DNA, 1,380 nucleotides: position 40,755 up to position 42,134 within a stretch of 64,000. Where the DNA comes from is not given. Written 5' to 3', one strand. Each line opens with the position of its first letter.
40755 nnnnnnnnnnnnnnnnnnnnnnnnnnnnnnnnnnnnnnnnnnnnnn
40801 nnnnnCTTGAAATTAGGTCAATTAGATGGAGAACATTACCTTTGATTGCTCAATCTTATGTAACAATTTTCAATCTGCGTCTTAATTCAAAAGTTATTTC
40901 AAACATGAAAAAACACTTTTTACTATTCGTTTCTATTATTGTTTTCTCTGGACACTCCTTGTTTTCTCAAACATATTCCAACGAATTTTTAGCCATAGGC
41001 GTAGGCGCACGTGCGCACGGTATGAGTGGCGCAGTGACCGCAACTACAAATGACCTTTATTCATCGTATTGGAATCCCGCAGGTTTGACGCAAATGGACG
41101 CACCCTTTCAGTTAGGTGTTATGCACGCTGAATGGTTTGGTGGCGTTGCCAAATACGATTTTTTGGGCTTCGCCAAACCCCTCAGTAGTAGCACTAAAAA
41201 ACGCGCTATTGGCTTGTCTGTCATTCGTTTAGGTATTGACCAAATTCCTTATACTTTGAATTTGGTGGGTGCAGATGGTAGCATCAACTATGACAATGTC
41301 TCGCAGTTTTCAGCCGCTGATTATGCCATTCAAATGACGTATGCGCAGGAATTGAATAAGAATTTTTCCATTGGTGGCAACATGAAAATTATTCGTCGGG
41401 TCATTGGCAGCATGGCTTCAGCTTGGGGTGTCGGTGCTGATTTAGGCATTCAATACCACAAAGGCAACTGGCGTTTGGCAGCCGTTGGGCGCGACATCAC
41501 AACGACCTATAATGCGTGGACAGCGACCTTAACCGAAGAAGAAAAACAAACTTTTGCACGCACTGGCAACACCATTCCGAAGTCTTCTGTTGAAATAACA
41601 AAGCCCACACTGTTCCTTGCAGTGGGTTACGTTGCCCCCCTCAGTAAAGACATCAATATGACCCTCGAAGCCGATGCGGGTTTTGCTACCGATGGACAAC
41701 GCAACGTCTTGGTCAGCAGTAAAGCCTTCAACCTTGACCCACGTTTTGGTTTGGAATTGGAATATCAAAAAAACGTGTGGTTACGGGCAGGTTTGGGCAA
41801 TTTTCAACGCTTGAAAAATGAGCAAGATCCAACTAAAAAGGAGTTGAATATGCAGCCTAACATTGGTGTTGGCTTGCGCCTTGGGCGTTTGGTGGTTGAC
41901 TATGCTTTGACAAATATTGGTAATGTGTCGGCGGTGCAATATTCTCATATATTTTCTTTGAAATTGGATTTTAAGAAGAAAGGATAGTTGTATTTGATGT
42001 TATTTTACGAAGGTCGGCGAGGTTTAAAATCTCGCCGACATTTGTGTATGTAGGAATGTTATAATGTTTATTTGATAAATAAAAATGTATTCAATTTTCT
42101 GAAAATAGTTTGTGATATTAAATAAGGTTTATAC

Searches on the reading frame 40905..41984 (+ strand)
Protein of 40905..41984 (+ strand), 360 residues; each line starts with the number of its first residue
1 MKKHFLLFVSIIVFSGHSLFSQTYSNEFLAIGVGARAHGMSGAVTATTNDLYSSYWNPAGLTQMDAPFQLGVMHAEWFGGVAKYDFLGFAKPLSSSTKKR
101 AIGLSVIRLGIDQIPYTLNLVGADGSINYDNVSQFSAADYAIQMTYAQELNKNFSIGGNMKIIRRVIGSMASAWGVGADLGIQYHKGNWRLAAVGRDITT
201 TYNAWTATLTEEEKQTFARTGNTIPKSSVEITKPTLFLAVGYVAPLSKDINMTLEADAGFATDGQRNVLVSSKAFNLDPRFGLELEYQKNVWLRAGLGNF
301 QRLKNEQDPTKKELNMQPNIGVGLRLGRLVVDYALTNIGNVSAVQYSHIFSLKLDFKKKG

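Call 69: search_protein_families(library=pfam, proteins=[window:40905-41984:+], max_evalue=0.0001)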
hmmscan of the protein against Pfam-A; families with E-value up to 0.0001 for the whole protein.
window:40905-41984:+ (360 aa): 1 family
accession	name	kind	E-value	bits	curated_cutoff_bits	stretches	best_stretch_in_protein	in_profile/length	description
PF19572.5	PorV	-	5.3e-06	26.6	27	1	25-164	12-143/243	Type IX secretion system protein PorV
